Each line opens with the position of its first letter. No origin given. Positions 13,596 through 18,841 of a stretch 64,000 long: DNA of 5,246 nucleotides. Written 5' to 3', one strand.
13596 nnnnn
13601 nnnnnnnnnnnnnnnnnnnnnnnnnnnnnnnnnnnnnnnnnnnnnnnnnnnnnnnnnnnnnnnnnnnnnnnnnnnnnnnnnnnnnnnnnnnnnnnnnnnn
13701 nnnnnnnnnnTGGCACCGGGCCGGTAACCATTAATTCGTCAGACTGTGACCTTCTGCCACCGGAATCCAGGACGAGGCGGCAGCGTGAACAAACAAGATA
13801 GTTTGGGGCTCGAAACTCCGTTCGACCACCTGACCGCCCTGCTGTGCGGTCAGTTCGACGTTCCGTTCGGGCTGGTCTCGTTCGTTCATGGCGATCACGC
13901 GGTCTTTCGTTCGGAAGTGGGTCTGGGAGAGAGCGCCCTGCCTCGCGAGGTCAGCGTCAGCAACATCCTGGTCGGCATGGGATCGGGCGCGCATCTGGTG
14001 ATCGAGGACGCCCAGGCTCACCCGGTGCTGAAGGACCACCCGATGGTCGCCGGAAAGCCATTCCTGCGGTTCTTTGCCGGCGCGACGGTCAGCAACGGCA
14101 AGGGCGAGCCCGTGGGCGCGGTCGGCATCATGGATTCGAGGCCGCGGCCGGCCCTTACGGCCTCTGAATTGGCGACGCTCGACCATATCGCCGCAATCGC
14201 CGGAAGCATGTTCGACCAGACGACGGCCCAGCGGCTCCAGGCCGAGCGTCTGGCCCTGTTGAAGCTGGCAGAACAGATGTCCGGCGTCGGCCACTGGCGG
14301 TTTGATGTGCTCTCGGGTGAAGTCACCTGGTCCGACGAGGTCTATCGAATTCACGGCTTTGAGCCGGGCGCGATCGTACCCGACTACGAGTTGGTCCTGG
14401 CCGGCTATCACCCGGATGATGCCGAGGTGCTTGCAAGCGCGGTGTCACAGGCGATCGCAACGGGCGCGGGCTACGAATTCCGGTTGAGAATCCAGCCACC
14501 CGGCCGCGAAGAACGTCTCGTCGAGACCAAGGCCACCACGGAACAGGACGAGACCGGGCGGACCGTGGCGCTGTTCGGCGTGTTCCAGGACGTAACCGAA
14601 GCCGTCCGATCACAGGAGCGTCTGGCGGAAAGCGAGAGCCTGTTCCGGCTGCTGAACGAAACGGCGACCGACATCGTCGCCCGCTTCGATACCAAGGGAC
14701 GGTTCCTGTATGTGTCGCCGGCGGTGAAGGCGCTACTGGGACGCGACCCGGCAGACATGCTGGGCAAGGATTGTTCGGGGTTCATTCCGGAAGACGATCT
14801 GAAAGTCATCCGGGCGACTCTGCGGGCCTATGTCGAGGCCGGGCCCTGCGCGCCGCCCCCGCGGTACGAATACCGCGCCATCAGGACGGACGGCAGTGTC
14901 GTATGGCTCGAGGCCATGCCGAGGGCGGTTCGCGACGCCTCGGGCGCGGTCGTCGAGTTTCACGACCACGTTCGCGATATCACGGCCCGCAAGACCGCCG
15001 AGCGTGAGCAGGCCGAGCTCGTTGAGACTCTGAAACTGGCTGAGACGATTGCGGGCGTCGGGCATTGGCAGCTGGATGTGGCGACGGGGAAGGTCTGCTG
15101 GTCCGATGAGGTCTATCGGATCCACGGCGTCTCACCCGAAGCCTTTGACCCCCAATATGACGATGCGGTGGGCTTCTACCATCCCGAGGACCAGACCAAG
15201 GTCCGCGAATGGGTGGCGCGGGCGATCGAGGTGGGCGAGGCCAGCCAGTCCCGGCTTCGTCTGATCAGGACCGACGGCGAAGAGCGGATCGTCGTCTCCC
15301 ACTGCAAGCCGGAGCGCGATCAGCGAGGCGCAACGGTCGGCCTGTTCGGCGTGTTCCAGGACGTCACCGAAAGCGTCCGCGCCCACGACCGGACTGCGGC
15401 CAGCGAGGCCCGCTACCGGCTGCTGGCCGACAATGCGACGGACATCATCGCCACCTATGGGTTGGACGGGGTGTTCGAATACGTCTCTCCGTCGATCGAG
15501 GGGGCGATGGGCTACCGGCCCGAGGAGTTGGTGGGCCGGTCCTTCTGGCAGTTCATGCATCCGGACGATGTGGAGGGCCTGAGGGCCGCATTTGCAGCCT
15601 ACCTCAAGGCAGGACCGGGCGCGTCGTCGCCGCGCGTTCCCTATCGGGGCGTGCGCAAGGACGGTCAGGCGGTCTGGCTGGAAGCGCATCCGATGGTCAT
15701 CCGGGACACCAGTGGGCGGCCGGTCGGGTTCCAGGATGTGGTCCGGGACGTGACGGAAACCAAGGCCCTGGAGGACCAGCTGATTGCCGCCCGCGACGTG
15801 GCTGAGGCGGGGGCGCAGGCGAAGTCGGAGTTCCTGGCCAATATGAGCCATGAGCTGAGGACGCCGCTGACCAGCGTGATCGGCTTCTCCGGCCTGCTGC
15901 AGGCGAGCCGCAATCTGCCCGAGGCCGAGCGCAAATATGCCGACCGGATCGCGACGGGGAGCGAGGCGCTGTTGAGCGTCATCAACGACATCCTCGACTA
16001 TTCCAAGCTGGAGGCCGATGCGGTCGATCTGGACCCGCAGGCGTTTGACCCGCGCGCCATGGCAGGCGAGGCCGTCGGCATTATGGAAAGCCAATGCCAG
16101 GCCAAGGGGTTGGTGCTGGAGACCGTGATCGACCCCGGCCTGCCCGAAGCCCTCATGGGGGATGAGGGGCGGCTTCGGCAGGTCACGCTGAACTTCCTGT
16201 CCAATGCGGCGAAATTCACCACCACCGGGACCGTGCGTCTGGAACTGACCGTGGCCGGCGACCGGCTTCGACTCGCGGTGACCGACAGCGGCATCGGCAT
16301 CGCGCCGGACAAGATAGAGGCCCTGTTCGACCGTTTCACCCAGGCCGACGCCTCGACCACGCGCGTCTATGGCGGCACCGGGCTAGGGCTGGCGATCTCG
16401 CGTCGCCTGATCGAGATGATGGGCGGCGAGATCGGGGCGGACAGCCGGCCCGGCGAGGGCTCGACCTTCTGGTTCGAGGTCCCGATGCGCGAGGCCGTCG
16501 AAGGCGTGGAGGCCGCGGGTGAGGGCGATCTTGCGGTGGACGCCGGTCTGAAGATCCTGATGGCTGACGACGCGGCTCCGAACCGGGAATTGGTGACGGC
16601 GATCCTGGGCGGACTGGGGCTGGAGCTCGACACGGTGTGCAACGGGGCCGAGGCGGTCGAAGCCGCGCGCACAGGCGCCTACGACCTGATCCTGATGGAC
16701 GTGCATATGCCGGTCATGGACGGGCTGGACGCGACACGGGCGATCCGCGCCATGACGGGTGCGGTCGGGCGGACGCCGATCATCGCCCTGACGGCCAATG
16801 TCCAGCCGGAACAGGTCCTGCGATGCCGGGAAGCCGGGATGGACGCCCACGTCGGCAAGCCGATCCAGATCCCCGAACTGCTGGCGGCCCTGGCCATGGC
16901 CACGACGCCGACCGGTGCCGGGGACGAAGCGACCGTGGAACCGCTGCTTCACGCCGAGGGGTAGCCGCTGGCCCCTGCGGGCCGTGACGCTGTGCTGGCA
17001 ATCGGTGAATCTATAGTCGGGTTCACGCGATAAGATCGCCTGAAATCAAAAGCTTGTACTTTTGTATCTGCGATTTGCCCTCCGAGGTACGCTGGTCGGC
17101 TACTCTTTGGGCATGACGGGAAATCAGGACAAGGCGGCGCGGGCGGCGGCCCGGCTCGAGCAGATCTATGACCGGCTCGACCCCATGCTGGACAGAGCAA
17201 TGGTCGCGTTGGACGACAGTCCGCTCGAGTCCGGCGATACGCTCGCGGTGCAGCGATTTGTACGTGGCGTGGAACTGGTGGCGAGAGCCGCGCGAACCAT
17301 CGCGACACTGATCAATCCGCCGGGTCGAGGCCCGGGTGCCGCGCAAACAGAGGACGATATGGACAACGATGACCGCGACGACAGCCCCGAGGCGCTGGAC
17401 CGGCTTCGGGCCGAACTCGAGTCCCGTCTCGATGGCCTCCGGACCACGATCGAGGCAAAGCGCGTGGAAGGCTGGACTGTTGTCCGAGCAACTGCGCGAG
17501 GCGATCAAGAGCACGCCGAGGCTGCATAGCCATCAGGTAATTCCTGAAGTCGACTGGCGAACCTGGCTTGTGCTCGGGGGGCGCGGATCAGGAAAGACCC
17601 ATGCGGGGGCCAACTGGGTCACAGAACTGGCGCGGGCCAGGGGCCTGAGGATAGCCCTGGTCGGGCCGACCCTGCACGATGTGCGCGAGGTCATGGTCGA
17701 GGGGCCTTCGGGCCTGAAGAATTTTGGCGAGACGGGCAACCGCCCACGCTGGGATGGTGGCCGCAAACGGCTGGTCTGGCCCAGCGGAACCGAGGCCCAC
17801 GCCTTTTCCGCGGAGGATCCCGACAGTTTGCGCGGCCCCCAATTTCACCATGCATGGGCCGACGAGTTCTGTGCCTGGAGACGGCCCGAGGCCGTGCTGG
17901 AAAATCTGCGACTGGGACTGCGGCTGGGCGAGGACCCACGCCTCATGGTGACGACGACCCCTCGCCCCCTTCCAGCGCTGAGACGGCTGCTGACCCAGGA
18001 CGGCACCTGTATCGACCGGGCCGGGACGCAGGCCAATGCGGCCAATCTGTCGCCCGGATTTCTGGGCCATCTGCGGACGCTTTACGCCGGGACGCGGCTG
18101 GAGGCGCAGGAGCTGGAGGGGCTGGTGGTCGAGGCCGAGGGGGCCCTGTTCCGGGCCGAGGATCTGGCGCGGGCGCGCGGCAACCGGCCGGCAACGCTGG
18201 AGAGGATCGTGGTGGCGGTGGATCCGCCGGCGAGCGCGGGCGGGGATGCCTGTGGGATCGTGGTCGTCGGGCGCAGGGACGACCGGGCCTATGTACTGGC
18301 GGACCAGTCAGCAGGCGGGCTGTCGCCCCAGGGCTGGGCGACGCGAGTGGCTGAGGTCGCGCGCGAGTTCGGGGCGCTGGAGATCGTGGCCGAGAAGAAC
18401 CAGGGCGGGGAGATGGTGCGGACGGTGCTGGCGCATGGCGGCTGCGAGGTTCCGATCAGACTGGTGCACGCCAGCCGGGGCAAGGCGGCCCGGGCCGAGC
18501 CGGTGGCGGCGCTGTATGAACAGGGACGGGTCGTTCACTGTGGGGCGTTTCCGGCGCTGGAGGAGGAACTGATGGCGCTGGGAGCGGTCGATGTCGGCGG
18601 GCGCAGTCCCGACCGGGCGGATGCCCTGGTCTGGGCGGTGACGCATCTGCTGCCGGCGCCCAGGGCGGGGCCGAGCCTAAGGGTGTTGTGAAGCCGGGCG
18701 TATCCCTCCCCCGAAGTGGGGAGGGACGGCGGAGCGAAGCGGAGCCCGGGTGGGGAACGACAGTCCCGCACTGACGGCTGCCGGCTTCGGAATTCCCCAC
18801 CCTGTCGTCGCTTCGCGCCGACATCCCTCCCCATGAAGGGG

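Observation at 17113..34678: Apparently intact gene transfer agent cluster in a Brevundimonas-like genome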

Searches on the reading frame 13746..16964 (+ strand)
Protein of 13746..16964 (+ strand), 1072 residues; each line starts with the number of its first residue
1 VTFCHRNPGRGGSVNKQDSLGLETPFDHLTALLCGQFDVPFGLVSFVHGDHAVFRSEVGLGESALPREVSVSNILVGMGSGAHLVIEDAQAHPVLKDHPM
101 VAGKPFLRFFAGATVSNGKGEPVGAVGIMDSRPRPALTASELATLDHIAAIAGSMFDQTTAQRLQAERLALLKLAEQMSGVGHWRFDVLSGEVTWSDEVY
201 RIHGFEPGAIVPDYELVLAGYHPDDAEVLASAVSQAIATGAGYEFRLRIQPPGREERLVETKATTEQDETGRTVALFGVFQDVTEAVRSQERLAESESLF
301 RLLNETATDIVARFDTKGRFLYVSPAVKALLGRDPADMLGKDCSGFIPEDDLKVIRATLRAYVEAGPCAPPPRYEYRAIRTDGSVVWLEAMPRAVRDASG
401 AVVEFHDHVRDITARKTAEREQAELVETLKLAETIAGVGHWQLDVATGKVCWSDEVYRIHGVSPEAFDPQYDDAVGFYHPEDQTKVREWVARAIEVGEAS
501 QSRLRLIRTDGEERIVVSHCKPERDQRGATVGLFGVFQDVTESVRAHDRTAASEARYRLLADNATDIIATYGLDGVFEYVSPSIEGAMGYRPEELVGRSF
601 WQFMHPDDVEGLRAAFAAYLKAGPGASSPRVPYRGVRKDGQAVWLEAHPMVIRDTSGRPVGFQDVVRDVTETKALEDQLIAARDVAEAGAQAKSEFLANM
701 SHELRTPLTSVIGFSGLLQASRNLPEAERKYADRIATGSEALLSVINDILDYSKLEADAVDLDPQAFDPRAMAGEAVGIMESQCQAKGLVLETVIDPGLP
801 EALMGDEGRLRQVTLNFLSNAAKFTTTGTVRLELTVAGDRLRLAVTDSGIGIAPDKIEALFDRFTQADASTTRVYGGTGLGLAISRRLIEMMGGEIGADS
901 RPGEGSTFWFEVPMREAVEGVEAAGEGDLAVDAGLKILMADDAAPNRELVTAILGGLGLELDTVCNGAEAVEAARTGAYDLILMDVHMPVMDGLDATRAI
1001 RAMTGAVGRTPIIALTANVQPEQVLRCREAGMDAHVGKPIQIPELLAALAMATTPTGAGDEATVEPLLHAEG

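Call 10: search_protein_families(library=pfam, proteins=[window:13746-16964:+], max_evalue=0.01)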
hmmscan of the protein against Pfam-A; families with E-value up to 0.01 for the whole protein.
window:13746-16964:+ (1072 aa): 10 families
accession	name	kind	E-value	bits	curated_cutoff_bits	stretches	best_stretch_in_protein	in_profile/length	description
PF08447.18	PAS_3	-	6.8e-62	206.2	25.6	4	579-664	3-87/89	PAS fold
PF08448.16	PAS_4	-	3.4e-37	127.5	23.1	4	562-673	2-109/110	PAS fold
PF13426.13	PAS_9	-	1.2e-33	115.9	27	3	315-413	8-102/103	PAS domain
PF02518.31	HATPase_c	-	3.8e-31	108.2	26.4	1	805-915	1-110/111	Histidine kinase-, DNA gyrase B-, and HSP90-like ATPase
PF00989.32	PAS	-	2.2e-30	105.4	22.6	3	300-405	3-110/113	PAS fold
PF00072.30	Response_reg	-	3.4e-23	82.3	30.2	1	937-1049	1-110/111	Response regulator receiver domain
PF00512.31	HisKA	-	4.2e-20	72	26.9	1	692-757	1-65/66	His Kinase A (phospho-acceptor) domain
PF13188.13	PAS_8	-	1.6e-06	28.2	21.8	0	300-349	3-49/65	PAS domain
PF14598.12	PAS_11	-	1.8e-06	28.3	25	1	582-648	19-82/109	PAS domain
PF13581.12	HATPase_c_2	-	0.00072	20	27.4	0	821-890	47-110/127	Histidine kinase-like ATPase domain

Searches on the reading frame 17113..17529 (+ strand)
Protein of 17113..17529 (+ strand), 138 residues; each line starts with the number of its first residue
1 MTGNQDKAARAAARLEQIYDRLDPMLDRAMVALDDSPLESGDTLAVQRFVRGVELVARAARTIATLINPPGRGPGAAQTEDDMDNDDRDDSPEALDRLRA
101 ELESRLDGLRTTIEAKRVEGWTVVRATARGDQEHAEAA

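Call 8: search_protein_families(library=pfam, proteins=[window:17113-17529:+], max_evalue=0.01)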
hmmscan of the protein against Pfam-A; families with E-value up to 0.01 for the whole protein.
window:17113-17529:+ (138 aa): 0 families

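Call 30: search_protein_families(library=ncbifam, proteins=[window:17113-17529:+], max_evalue=0.001)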
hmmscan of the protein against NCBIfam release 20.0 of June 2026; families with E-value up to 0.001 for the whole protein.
window:17113-17529:+ (138 aa): 0 families

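Call 63: search_protein_families(library=padloc, proteins=[window:17113-17529:+], max_evalue=0.01)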
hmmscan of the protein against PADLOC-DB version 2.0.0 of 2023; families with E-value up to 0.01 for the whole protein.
window:17113-17529:+ (138 aa): 0 families

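Call 64: search_protein_families(library=phrogs, proteins=[window:17113-17529:+], max_evalue=0.01)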
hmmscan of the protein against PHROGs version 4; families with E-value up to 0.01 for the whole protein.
window:17113-17529:+ (138 aa): 0 families

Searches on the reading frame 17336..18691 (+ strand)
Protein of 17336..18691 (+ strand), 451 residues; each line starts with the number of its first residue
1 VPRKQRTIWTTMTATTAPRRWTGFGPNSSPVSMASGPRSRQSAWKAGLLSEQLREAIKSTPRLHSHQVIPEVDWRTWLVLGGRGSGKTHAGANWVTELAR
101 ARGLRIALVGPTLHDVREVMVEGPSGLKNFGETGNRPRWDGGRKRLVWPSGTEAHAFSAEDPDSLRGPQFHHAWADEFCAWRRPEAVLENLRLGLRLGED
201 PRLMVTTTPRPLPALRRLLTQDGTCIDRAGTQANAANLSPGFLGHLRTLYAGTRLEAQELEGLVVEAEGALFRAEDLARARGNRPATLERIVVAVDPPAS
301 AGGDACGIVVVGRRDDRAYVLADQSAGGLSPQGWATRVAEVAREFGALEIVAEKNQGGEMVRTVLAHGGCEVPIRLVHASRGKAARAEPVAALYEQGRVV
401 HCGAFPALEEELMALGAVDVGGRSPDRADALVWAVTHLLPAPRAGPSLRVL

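Call 8: search_protein_families(library=pfam, proteins=[window:17336-18691:+], max_evalue=0.01)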
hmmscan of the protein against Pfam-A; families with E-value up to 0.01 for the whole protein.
window:17336-18691:+ (451 aa): 3 families
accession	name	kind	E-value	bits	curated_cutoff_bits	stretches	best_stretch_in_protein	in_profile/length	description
PF03237.21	Terminase_6N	-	1.6e-30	106.8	22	1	79-278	2-214/215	Terminase large subunit, T4likevirus-type, N-terminal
PF17289.8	Terminase_6C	-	8.1e-27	94.5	22.6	1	294-437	2-154/155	Terminase RNaseH-like domain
PF22530.2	Terminase-T7_RNaseH-like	-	0.00028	21.5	27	1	298-366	3-71/108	Terminase Bacteriophage T7, Ribonuclease H-like domain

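Call 30: search_protein_families(library=ncbifam, proteins=[window:17369-18691:+], max_evalue=0.001)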
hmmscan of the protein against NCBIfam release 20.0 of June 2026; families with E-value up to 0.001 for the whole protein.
window:17369-18691:+ (440 aa): 2 families
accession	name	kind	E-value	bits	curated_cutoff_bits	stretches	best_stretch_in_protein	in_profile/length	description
TIGR01630.1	psiM2_ORF9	equivalog_domain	1.3e-06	29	41.65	1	296-393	4-105/142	phage terminase large subunit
NF033889.1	termin_lrg_T7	equivalog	8.2e-06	24.9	150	1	275-356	330-414/500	phage terminase large subunit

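Call 43: search_dna_similar(query=window:17369-18691:+, collection=phages, mode=protein, max_rows=15)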
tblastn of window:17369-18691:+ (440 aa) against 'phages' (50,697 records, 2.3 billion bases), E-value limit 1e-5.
Records with a match: 320; places in all: 333; records where one place covers at least 80% of the query: 104.
Best place of each record, by identity: <60% 320.
By first word of the organism name: Gordonia 126; Vibrio 64; Microbacterium 50; Arthrobacter 18; Caulobacter 6; Escherichia 6; Streptomyces 5; Salinibacter 5; Pseudomonas 5; Bacteriophage 4; and 18 more.
By host as written in the record: Gordonia terrae 3612 111; - 62; Microbacterium foliorum NRRL B-24224 31; Microbacterium foliorum NRRL B-24224 SEA 12; Gordonia terrae CAG3 11; Arthrobacter globiformis B-2979 8; Microbacterium paraoxydans NRRL B-14843 5; Escherichia coli K-12 5; and 46 more.
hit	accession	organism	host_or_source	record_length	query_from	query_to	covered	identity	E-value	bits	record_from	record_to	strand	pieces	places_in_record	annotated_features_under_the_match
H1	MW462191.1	Bacteriophage sp.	freshwater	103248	4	440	99%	45.5%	3e-86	293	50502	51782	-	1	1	terminase protein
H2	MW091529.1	Bacteriophage sp. 103231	sewage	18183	29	438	93%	47.2%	5e-86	292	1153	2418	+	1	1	DNA-packaging protein | hypothetical protein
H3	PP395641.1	Microcystis phage Mae-JY09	Microcystis aeruginosa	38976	54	427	85%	45.7%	4e-66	235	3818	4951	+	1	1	terminase large subunit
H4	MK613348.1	Roseobacter phage CRP-6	Rhodobacteraceae bacterium FZCC0042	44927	56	437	87%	43.1%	2e-73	256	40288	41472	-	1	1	terminase large subunit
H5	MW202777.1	Caudoviricetes sp.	Manatee Spring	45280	62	440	86%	42.9%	6e-70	246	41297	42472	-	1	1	large terminase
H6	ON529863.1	Brevundimonas phage vB_BpoS-Polewnik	Brevundimonas pondensis LVF1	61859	55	428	85%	43.1%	5e-68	240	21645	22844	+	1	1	terminase large subunit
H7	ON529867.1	Brevundimonas phage vB_BpoS-Strzyga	Brevundimonas pondensis LVF1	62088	55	428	85%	43.1%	3e-67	238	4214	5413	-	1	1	terminase large subunit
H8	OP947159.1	Desulfofustis phage LS06-2018-MD02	-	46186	60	440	87%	42.1%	1e-68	242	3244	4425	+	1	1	terminase large subunit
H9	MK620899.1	Gordonia phage GodonK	Gordonia terrae 3612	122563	4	428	97%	37.6%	6e-57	208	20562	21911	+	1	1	61: terminase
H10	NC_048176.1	Gordonia phage GodonK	Gordonia terrae 3612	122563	4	428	97%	37.6%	6e-57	208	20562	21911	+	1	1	61: terminase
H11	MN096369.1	Gordonia phage Phendrix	Gordonia terrae 3612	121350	4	428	97%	37.6%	7e-57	208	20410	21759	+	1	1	60: terminase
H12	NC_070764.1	Gordonia phage Phendrix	Gordonia terrae 3612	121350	4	428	97%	37.6%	7e-57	208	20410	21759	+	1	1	60: terminase large subunit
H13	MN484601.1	Gordonia phage Sixama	Gordonia terrae 3612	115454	27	431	92%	38.9%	5e-56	206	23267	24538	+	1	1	62: terminase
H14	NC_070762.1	Gordonia phage Sixama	Gordonia terrae 3612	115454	27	431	92%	38.9%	5e-56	206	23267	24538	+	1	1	62: terminase large subunit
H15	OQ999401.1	Actinomycetia phage DSL-LC01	Actinomycetia bacterium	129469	59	434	85%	41.1%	3e-64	229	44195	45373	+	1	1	terminase large subunit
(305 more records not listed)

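Call 45: find_homologous_proteins(query=window:17369-18691:+, max_evalue=1e-30)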
Query window:17369-18691:+ (440 aa): 7999 proteins with E <= 1e-30 among 8000 candidates; the best 120 are listed.
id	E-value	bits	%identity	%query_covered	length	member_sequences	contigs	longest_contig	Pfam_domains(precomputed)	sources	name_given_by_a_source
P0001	8.8e-246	834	85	100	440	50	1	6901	PF17289.9,PF03237.22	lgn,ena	-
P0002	8.6e-241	818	87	95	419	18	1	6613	PF17289.9,PF03237.22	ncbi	-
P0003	2.2e-237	806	91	90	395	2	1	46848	PF17289.9,PF03237.22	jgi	jgi:predicted phage terminase large subunit-like protein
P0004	5.7e-237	805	90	90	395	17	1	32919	PF17289.9,PF03237.22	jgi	jgi:predicted phage terminase large subunit-like protein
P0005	7.6e-235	798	90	90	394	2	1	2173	PF17289.9,PF03237.22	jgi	-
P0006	6.0e-228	775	82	95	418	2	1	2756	PF17289.9,PF03237.22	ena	-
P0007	2.4e-222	757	78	100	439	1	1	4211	PF17289.9,PF03237.22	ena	-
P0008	2.9e-216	737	78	99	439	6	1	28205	PF17289.9,PF03237.22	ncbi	-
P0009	1.6e-215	734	84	91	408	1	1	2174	PF17289.9,PF03237.22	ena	-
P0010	3.4e-215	733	83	91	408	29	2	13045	PF17289.9,PF03237.22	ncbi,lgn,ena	-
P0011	3.4e-214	730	82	91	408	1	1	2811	PF17289.9,PF03237.22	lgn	-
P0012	2.0e-213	727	77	100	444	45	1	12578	PF17289.9,PF03237.22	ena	-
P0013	4.9e-213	726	83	91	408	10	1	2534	PF17289.9,PF03237.22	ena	-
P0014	3.1e-212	723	82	91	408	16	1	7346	PF17289.9,PF03237.22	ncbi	-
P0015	7.2e-212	722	81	91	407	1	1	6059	PF17289.9,PF03237.22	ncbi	-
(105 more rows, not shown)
